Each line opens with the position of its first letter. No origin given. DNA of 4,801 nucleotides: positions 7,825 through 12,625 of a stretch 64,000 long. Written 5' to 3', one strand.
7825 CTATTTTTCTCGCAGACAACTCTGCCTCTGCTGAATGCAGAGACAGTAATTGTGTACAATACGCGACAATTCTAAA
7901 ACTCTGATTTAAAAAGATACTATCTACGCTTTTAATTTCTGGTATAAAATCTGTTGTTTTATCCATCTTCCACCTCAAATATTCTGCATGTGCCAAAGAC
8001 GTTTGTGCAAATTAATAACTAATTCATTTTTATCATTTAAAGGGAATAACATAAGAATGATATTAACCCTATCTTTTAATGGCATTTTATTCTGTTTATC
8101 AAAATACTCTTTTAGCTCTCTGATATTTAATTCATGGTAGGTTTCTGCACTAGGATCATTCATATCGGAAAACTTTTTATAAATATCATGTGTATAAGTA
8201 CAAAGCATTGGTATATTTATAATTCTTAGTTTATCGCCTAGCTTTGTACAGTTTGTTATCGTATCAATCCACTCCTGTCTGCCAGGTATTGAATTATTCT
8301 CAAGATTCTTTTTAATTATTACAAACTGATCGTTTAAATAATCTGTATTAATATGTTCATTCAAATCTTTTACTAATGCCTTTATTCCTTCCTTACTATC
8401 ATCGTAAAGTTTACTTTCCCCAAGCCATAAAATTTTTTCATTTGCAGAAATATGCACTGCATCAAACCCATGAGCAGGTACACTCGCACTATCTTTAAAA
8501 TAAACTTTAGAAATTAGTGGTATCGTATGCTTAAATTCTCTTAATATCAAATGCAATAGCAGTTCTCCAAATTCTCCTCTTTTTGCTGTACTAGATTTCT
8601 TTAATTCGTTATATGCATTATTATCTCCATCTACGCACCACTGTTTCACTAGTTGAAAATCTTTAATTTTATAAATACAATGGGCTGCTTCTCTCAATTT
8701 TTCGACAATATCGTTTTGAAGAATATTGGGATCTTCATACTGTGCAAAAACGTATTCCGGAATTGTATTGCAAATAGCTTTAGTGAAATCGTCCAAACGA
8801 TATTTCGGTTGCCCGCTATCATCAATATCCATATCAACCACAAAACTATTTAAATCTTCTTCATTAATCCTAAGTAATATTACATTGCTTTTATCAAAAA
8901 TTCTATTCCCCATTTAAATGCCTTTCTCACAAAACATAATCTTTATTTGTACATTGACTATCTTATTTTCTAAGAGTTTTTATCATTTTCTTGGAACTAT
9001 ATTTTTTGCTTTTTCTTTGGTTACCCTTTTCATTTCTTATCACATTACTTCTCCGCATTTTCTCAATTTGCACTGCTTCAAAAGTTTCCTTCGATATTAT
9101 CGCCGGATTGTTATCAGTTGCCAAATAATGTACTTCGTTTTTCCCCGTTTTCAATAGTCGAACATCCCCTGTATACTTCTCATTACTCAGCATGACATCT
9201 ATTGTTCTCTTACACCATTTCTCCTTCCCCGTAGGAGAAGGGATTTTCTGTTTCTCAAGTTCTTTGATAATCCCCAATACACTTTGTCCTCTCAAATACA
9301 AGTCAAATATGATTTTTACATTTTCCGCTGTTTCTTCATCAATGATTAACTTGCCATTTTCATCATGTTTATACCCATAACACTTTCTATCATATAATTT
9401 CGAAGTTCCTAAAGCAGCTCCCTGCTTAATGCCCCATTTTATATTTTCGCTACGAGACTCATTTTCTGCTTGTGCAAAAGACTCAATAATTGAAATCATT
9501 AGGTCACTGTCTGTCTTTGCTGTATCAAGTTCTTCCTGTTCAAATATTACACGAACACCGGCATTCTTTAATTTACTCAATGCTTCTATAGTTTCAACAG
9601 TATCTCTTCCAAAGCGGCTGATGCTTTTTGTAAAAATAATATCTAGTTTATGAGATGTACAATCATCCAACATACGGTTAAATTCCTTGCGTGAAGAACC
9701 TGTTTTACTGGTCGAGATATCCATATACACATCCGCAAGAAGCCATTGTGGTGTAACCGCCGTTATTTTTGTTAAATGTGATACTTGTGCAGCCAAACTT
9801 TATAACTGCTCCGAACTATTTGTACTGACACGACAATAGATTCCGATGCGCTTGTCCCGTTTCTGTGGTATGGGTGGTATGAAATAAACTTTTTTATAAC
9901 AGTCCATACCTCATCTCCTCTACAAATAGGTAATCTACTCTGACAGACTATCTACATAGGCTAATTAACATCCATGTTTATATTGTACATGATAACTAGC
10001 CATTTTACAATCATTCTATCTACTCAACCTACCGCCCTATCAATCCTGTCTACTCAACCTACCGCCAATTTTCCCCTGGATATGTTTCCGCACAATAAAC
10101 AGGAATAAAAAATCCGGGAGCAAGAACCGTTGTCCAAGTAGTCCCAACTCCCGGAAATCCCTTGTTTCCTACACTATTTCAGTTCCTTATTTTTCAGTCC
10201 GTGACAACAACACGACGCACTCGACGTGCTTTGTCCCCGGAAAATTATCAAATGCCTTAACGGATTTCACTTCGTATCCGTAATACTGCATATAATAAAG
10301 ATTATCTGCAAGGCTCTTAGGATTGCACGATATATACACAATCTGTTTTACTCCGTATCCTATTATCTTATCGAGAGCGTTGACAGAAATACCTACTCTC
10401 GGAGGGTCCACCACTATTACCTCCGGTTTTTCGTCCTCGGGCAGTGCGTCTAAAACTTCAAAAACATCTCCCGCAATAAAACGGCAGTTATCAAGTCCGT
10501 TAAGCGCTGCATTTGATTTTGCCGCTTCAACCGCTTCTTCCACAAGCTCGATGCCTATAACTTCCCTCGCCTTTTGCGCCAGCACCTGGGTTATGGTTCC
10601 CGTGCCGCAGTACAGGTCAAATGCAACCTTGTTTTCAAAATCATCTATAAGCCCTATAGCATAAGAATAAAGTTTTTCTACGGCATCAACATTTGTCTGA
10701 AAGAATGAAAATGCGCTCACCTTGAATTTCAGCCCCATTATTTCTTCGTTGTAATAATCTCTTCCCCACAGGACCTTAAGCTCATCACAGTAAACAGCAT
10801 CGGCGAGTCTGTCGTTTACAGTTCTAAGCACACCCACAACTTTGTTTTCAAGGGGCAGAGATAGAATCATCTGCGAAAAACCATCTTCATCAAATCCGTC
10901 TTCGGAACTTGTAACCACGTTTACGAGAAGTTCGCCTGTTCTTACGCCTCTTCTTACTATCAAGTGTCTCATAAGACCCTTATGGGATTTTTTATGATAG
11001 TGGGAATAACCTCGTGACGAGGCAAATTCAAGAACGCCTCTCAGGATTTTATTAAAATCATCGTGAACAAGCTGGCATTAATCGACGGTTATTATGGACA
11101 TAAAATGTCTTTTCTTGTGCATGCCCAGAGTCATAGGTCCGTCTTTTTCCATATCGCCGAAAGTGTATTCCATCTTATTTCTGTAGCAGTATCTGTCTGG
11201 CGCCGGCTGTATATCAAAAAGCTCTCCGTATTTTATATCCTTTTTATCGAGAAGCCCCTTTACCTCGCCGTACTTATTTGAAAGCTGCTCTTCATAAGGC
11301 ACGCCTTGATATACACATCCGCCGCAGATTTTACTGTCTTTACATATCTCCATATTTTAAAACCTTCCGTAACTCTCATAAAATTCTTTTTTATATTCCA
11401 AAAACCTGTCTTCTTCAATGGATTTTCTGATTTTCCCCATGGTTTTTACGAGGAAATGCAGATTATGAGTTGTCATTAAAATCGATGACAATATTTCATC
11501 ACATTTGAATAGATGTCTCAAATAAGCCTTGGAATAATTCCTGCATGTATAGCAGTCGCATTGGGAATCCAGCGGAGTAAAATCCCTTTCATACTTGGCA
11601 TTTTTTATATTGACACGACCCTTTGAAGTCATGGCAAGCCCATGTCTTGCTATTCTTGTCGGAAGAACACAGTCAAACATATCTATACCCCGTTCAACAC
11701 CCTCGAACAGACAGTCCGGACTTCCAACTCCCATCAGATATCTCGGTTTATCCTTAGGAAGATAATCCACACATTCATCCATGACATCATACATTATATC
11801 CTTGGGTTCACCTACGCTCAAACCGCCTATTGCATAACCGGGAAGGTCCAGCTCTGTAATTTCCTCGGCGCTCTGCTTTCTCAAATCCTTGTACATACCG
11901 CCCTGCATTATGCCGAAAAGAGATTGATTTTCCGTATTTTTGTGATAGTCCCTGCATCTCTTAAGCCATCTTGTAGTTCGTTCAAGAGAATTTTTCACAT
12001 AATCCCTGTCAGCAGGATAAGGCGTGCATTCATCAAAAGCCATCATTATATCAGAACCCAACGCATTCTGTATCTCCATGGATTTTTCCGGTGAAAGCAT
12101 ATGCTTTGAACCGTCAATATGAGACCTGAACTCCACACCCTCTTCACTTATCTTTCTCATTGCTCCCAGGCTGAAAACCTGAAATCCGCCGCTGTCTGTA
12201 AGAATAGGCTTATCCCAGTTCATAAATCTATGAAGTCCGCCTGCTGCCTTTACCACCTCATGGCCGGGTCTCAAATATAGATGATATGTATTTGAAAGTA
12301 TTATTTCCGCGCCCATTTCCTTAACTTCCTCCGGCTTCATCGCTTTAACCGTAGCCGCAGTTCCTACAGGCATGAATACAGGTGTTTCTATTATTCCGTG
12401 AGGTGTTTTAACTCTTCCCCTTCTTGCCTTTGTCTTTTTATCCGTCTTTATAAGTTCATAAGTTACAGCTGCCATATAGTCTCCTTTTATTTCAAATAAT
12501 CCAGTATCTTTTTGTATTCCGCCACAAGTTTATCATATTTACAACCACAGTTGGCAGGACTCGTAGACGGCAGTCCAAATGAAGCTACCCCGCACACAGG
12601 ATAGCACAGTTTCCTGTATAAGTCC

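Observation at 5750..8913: Two-gene Hachiman-like defence cassette: DUF1837-like nuclease plus SF2 helicase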

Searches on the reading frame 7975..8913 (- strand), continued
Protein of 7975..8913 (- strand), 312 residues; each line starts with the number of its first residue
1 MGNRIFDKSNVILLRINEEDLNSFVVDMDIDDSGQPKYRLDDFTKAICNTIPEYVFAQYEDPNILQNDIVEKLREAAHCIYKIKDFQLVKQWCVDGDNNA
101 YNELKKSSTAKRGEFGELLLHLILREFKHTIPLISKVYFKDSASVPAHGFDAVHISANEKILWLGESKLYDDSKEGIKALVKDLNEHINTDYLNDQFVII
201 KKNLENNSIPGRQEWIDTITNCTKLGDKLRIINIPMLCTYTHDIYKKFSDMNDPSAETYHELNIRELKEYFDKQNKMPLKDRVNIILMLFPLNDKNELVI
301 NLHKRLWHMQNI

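Call 33: search_solved_structures(query=A1, max_evalue=10, show_alignments=3)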
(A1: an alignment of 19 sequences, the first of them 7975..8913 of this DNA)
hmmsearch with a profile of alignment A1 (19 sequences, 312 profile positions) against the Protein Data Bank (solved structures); distinct sequences matched with E-value up to 10: 0.

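Call 37: predict_structure(alignment_id=A1)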
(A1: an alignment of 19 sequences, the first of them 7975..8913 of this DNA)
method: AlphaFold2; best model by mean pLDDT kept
length: 312 residues; sequences in the alignment: 19
mean_pLDDT: 76.3   pTM: 0.80
mean pLDDT of the five models: 76.3, 75.2, 70.4, 69.6, 64.6
residues with pLDDT >= 90: 38; 70-90: 195; 50-70: 47; < 50: 32
segments of 3 or more residues with pLDDT < 50: 1-19, 63-65, 137-143
pLDDT, mean of each block of 10 residues (from residue 1): 39 44 73 79 81 64 50 61 71 85 75 74 83 59 56 84 90 92 87 85 76 87 86 91 89 86 89 85 86 86 75 57
secondary structure, 60 per line:
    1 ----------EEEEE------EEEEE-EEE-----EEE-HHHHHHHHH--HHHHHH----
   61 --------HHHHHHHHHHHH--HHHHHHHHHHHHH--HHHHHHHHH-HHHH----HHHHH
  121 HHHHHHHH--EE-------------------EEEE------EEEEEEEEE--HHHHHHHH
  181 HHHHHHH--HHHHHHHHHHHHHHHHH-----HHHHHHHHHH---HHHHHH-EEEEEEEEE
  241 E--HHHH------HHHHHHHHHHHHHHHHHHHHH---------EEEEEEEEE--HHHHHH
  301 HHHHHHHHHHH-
elements in order: E11-15 E22-26 E28-30 E36-38 H40-48 H51-56 H69-80 H83-95 H98-106 H108-111 H116-128 E152-155 E162-170 H173-187 H190-206 H212-221 H225-230 E232-241 H244-247 H254-274 E284-292 H295-311

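Call 41: fold_search(model_id=the predicted structure, library=pdb)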
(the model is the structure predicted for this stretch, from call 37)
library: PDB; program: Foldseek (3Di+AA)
matches with E <= 10: 369; with E <= 0.001: 2
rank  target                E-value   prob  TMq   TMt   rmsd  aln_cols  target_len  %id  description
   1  8zue_A                4.0e-05  1.00  0.50  0.32   7.7       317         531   15  cryo-electron microscopy (cryo-EM) structure of the Hachiman defense system from Escherichia coli (released 2025-03-26)
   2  8vxy_A                9.0e-04  1.00  0.45  0.54   8.6       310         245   13  Structure of HamA(E138A,K140A)B-plasmid DNA complex from the Escherichia coli Hachiman defense system (released 2024-03-13)
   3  8vx9_A                2.7e-03  1.00  0.50  0.59   7.8       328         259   12  Structure of HamAB apo complex from the Escherichia coli Hachiman defense system (released 2024-03-13)
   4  4pan                  5.1e-01  0.04  0.16  0.13  23.1       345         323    9  A conserved phenylalanine as relay between the 5 helix and the GDP binding region of heterotrimeric G protein (released 2014-07-30)
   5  9j0b_A                5.6e-01  0.13  0.15  0.20  14.0       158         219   12  UDP-Glucose bound purinergic receptor P2Y14 in complex with Gi (released 2025-06-04)
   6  9cc8_A                5.6e-01  0.06  0.16  0.08  23.7       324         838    8  Hexameric state of the NRC4 resistosome (released 2024-09-11)
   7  1ki9_B                7.3e-01  0.05  0.11  0.16  17.1       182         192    6  Adenylate kinase from Methanococcus thermolithotrophicus (released 2003-06-03)
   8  3kxi                  7.3e-01  0.03  0.13  0.12  21.0       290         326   12  crystal structure of SsGBP and GDP complex (released 2010-05-26)
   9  4pao                  8.2e-01  0.12  0.12  0.12   9.7        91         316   13  A conserved phenylalanine as relay between the 5 helix and the GDP binding region of heterotrimeric G protein (released 2014-07-30)
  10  8ic2_O                8.2e-01  0.06  0.11  0.11  16.9       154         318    5  Respiratory complex CI:CIII2, type I, PERK -/- mouse under cold temperature (released 2024-09-18)
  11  3ffb                  8.2e-01  0.04  0.17  0.16  22.1       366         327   10  Gi-alpha-1 mutant in GDP bound form (released 2009-10-06)
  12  6ang                  8.6e-01  0.05  0.16  0.17  15.2       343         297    7  Crystal structure of PPK2 Class III in the complex with AMP from Cytophaga hutchinsonii ATCC 33406 (released 2019-01-16)
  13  1ki9_A                8.6e-01  0.04  0.11  0.15  15.9       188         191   10  Adenylate kinase from Methanococcus thermolithotrophicus (released 2003-06-03)
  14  5cwj                  9.1e-01  0.05  0.11  0.19  17.8       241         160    8  Crystal structure of de novo designed helical repeat protein DHR49 (released 2015-12-16)
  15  3umr                  9.1e-01  0.02  0.15  0.14  24.1       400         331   11  Crystal structure of the G202D mutant of human G-alpha-i1 (released 2012-10-24)
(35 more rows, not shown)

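Call 57: search_protein_families(library=ncbifam, proteins=[window:7975-8913:-], max_evalue=0.001)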
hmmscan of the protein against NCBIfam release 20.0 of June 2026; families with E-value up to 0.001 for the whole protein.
window:7975-8913:- (312 aa): 0 families

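Call 62: search_protein_families(library=phrogs, proteins=[window:7975-8913:-], max_evalue=0.001)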
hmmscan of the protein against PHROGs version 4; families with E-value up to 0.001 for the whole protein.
window:7975-8913:- (312 aa): 1 family
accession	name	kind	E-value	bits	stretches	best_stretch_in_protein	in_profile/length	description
phrog_34286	-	unknown function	3.4e-06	27.6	1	108-181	104-181/313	-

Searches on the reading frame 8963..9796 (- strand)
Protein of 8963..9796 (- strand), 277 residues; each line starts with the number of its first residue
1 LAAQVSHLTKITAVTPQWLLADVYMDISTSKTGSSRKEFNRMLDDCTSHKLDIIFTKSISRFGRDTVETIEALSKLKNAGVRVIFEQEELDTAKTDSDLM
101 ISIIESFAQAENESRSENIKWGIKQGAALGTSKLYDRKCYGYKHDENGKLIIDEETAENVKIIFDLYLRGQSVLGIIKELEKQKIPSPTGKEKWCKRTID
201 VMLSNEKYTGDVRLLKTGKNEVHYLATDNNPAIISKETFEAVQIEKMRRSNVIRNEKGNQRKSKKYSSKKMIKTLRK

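Call 7: search_protein_families(library=pfam, proteins=[window:8963-9796:-], max_evalue=0.01)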
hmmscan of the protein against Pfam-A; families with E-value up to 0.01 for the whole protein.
window:8963-9796:- (277 aa): 2 families
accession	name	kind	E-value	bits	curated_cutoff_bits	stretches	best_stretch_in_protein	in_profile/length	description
PF00239.26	Resolvase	-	4e-22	79.3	23.3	1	2-130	17-143/145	Resolvase, N terminal domain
PF07508.19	Recombinase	-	3.6e-19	69.3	21.1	1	154-244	1-97/102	Recombinase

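Call 8: search_protein_families(library=padloc, proteins=[window:8963-9796:-], max_evalue=0.01)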
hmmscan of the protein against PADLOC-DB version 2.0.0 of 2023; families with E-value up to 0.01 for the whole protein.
window:8963-9796:- (277 aa): 0 families

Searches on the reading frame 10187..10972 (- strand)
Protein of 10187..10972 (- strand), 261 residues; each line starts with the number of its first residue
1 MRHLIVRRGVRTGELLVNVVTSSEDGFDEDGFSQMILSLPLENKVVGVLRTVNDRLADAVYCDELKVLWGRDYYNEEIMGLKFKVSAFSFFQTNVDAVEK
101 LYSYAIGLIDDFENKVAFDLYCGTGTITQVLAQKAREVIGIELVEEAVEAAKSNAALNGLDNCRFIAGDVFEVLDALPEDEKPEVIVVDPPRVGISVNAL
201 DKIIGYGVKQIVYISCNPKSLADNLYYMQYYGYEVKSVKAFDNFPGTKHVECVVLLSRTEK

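Call 39: search_protein_families(library=pfam, proteins=[window:10187-10972:-], max_evalue=0.01)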
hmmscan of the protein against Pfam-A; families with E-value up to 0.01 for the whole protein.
window:10187-10972:- (261 aa): 15 families
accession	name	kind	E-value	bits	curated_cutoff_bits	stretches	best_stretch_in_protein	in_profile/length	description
PF05958.17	tRNA_U5-meth_tr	-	9.4e-29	101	23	1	81-258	170-356/357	tRNA (Uracil-5-)-methyltransferase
PF13847.12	Methyltransf_31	-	4.5e-15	56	27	1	113-223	3-117/145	Methyltransferase domain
PF13649.12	Methyltransf_25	-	2.6e-09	38.1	27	1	119-175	3-59/97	Methyltransferase domain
PF05175.20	MTS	-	3.7e-08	33.6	23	1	113-191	31-107/170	Methyltransferase small domain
PF09445.16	Methyltransf_15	-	2.9e-07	30.6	22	1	116-197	3-86/165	RNA cap guanine-N2 methyltransferase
PF08241.18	Methyltransf_11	-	4.6e-06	27.6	21.2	1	119-172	2-53/95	Methyltransferase domain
PF03602.21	Cons_hypoth95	-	1.1e-05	25.6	24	1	111-191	39-122/182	Conserved hypothetical protein 95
PF01555.25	N6_N4_Mtase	-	1.9e-05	25.1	26.7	1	113-152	181-220/221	DNA methylase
PF02475.24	TRM5-TYW2_MTfase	-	5.6e-05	23.6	28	1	113-177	36-100/164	TRM5/TYW2 methyltransferase domain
PF01728.25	FtsJ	-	0.00015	22.2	24.1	1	108-189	18-98/181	FtsJ-like methyltransferase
PF02390.23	Methyltransf_4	-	0.00037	20.5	24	1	114-181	2-71/173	Putative methyltransferase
PF06325.19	PrmA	-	0.0009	19.3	22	1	114-187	162-231/296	Ribosomal protein L11 methyltransferase (PrmA)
PF08242.18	Methyltransf_12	-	0.0014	19.7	30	1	119-179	2-64/98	Methyltransferase domain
PF04378.19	RsmJ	-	0.0034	17.2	27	1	96-191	41-134/245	Ribosomal RNA large subunit methyltransferase D, RlmJ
PF13679.12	Methyltransf_32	-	0.0041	17.5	27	1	108-188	16-107/143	Methyltransferase domain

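Call 40: search_protein_families(library=padloc, proteins=[window:10187-10972:-], max_evalue=0.01)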
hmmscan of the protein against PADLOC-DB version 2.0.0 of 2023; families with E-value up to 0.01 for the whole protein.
window:10187-10972:- (261 aa): 11 families
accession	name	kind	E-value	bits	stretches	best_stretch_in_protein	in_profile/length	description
PDLC04134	mad2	-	7.6e-23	79.1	1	99-258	277-445/492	mads_2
PDLC03387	MTase_II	-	8.8e-06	23.1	1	113-153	233-273/289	Type II methyltransferase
PDLC03371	MTase_II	-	6.1e-05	20.7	0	113-153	210-250/260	Type II methyltransferase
PDLC03299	MTase_II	-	0.00037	18.1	0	114-153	216-255/296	Type II methyltransferase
PDLC03353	MTase_II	-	0.00049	17.7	1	112-153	207-248/260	Type II methyltransferase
PDLC03267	MTase_II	-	0.00065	16.7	1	121-192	42-116/539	Type II methyltransferase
PDLC03228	MTase_II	-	0.00092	17.1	0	105-154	153-204/227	Type II methyltransferase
PDLC03738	oMTase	-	0.0012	15.6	0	115-153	225-263/376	orphan methyltransferase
PDLC03354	MTase_II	-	0.0016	15.5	1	113-177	340-406/425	Type II methyltransferase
PDLC03309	MTase_II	-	0.0072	13.3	0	117-156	305-344/353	Type II methyltransferase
PDLC03616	REase_MTase_IIG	-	0.0077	12.6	1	129-191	453-517/721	Type IIG restriction enzyme-methyltransferase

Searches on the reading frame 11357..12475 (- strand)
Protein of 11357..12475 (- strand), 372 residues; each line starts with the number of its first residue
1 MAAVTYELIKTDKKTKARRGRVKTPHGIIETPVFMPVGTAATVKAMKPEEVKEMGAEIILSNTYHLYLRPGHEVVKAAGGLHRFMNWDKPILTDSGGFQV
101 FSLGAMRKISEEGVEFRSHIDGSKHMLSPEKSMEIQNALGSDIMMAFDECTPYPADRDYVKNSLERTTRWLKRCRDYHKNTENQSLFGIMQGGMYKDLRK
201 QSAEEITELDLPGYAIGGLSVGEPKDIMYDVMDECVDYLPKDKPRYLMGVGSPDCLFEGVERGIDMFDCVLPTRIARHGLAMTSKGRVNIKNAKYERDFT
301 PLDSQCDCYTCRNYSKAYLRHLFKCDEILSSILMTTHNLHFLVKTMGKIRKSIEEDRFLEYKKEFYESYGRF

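Call 24: find_encoding_contigs(protein=window:11357-12475:-, flank=10000, max_places=10)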
Protein window:11357-12475:- (372 aa): 24 contigs read that carry it; 10 places shown.
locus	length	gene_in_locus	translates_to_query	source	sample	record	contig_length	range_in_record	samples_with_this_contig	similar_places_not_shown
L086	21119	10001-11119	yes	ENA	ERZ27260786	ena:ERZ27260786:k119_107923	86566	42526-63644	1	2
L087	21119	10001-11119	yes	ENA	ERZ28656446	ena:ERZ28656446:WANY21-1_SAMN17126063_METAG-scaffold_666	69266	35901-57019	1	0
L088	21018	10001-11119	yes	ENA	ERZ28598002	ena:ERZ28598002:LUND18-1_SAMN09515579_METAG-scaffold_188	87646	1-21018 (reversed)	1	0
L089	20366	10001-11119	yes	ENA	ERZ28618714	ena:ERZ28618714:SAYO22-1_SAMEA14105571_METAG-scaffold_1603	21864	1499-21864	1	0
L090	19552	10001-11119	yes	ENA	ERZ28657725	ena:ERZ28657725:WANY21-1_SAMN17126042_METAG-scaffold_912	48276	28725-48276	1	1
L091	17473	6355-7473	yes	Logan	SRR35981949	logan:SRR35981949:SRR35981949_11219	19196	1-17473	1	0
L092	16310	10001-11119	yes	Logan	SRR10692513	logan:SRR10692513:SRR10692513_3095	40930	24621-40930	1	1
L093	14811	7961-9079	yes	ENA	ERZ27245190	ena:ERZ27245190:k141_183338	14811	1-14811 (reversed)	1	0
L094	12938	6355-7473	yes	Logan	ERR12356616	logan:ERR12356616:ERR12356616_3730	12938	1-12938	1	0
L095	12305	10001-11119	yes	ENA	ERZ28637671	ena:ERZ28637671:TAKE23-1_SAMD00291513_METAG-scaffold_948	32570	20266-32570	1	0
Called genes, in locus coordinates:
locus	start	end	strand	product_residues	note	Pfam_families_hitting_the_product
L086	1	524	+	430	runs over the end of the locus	PF05496:RuvB_N, PF00004:AAA, PF00158:Sigma54_activat (faint), PF07728:AAA_5 (weak), PF16193:AAA_assoc_2, PF12002:MgsA_C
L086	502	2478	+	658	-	PF02401:LYTB, PF21710:Spt6_S1 (faint), PF21266:S1_RRP4 (faint), PF00575:S1, PF13509:S1_2 (faint), PF00575:S1, PF23459:S1_RRP5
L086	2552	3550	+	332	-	PF04463:2-thiour_desulf, PF13238:AAA_18 (faint), PF01202:SKI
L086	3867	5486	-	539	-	PF02463:SMC_N, PF13175:AAA_15 (weak), PF13476:AAA_23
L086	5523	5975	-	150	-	PF01316:Arg_repressor, PF02863:Arg_repressor_C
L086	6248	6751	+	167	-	PF02075:RuvC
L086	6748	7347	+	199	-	PF01330:RuvA_N, PF14520:HHH_5, PF07499:RuvA_C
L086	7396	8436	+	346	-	PF05673:DUF815 (faint), PF01078:Mg_chelatase (faint), PF05496:RuvB_N, PF00004:AAA, PF07728:AAA_5 (faint), PF17864:AAA_lid_4, PF05491:WHD_RuvB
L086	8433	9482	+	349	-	PF02547:Queuosine_synth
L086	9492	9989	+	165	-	PF03167:UDG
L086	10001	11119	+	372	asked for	PF01702:TGT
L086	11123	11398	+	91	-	-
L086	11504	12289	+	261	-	PF05958:tRNA_U5-meth_tr, PF05175:MTS, PF03602:Cons_hypoth95 (weak), PF01555:N6_N4_Mtase (faint), PF09445:Methyltransf_15 (weak), PF13847:Methyltransf_31, PF08241:Methyltransf_11 (weak), PF13649:Methyltransf_25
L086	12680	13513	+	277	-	PF00239:Resolvase, PF07508:Recombinase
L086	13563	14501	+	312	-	PF08878:HamA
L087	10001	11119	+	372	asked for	PF01702:TGT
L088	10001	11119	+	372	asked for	PF01702:TGT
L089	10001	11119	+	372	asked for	PF01702:TGT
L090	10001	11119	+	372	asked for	PF01702:TGT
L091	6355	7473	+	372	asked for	PF01702:TGT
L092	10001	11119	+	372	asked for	PF01702:TGT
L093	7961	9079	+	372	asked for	PF01702:TGT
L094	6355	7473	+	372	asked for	PF01702:TGT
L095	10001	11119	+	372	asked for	PF01702:TGT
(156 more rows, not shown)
